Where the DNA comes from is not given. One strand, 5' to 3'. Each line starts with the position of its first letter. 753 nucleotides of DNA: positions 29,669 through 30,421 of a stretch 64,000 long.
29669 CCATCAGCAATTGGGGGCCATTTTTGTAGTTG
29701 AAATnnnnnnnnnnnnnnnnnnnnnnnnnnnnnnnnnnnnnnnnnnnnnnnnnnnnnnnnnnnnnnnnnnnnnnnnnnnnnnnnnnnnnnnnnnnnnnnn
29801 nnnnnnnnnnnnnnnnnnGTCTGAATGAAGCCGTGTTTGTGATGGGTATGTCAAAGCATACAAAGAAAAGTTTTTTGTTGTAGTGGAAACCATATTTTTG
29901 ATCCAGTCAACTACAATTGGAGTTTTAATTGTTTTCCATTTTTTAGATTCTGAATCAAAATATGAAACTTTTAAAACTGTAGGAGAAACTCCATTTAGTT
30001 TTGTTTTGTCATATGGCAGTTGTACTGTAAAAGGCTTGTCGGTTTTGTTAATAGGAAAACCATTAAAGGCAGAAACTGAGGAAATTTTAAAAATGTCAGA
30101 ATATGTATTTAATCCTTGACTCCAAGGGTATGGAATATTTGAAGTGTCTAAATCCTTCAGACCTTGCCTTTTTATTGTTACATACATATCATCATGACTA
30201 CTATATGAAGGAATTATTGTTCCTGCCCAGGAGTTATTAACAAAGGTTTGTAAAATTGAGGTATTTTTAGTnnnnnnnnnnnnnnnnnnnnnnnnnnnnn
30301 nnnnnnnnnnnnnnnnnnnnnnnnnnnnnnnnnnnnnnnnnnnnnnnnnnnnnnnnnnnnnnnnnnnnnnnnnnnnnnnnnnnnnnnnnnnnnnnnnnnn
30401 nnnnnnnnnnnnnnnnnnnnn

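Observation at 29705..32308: Large secreted 7-bladed FG-GAP/VCBS beta-propeller protein with Ca-binding loops (adhesin-like)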

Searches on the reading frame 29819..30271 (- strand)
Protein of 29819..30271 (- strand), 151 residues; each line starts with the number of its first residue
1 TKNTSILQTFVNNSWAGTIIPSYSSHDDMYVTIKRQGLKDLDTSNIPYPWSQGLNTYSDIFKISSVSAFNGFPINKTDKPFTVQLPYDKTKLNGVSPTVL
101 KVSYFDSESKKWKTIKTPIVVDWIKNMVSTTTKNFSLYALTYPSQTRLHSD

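Call 44: predict_structure(alignment_id=A3)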
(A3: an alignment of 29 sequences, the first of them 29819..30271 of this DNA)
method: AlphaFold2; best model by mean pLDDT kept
length: 151 residues; sequences in the alignment: 29
mean_pLDDT: 85.1   pTM: 0.78
mean pLDDT of the five models: 85.1, 84.8, 84.1, 84.1, 84.1
residues with pLDDT >= 90: 108; 70-90: 12; 50-70: 13; < 50: 18
segments of 3 or more residues with pLDDT < 50: 1-14, 22-24
pLDDT, mean of each block of 10 residues (from residue 1): 42 55 63 95 96 96 94 93 95 94 97 95 97 97 73 49
secondary structure, 60 per line:
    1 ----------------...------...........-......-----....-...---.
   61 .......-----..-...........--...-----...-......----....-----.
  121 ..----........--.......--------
elements in order: E17-19 E29-36 H38-43 H49-52 E54-56 E60-67 E76-86 E101-106 E111-114 E120-122 E127-134 E137-143

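Call 48: fold_search(model_id=the predicted structure, library=pdb)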
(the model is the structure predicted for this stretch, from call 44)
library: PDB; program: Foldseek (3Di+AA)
matches with E <= 10: 643; with E <= 0.001: 0
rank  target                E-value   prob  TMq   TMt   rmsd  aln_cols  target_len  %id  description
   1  6m3p_E                2.5e-03  1.00  0.48  0.19   5.6       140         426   17  Crystal structure of AnkG/beta2-spectrin complex (released 2020-05-13)
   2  3ud2_B                4.1e-03  1.00  0.47  0.24   5.6       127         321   13  Crystal structure of Selenomethionine ZU5A-ZU5B protein domains of human erythrocyte ankyrin (released 2012-02-22)
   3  6m3p_C                5.4e-03  0.99  0.39  0.16   8.6       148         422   16  Crystal structure of AnkG/beta2-spectrin complex (released 2020-05-13)
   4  6m3r_E                6.0e-03  1.00  0.46  0.19   6.0       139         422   16  Crystal structure of AnkG/beta4-spectrin complex (released 2020-05-13)
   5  3ud1_A                6.3e-03  1.00  0.47  0.24   5.5       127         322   13  Crystal structure of ZU5A-ZU5B domains of human erythrocyte ankyrin (released 2012-02-22)
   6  8oek                  7.9e-03  0.98  0.42  0.21  12.3       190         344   10  Crystal structure of the HormR-GAIN domains of adhesion GPCR ADGRB2 (BAI2) in the uncleaved state (released 2023-05-31)
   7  4dlo_A                9.4e-03  1.00  0.41  0.20   4.2       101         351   15  Crystal structure of the GAIN and HormR domains of brain angiogenesis inhibitor 3 (BAI3) (released 2012-02-22)
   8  8vy2_A                1.0e-02  1.00  0.50  0.07   8.1       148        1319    8  Structure of mCELSR1 extracellular region containing CADH9-GAIN domains (released 2025-05-07)
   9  4dlo_B                1.2e-02  0.97  0.42  0.20  12.8       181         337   10  Crystal structure of the GAIN and HormR domains of brain angiogenesis inhibitor 3 (BAI3) (released 2012-02-22)
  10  8j07_k3               1.6e-02  1.00  0.44  0.15   4.5        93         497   17  96nm repeat of human respiratory doublet microtubule and associated axonemal complexes (released 2023-07-26)
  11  6m3q_E                1.9e-02  0.99  0.42  0.16   6.2       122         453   17  Crystal structure of AnkB/beta4-spectrin complex (released 2020-05-13)
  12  9fqr_Hn               2.2e-02  1.00  0.44  0.13   8.4       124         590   14  96-nm repeat of axonemal doublet microtubules from bovine sperm (released 2025-03-26)
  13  8ikj                  3.0e-02  0.99  0.38  0.12   6.3       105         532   13  Cryo-EM structure of the inactive CD97 (released 2024-02-14)
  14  8glv_AE               3.4e-02  0.99  0.41  0.11   9.1       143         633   12  96-nm repeat unit of doublet microtubules from Chlamydomonas reinhardtii flagella (released 2023-05-31)
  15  9e5c_5n               5.2e-02  0.98  0.50  0.15   5.6       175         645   11  Cryo-EM structure of 96 nm repeat of microtubule doublet from T. brucei flagellum (released 2025-03-12)
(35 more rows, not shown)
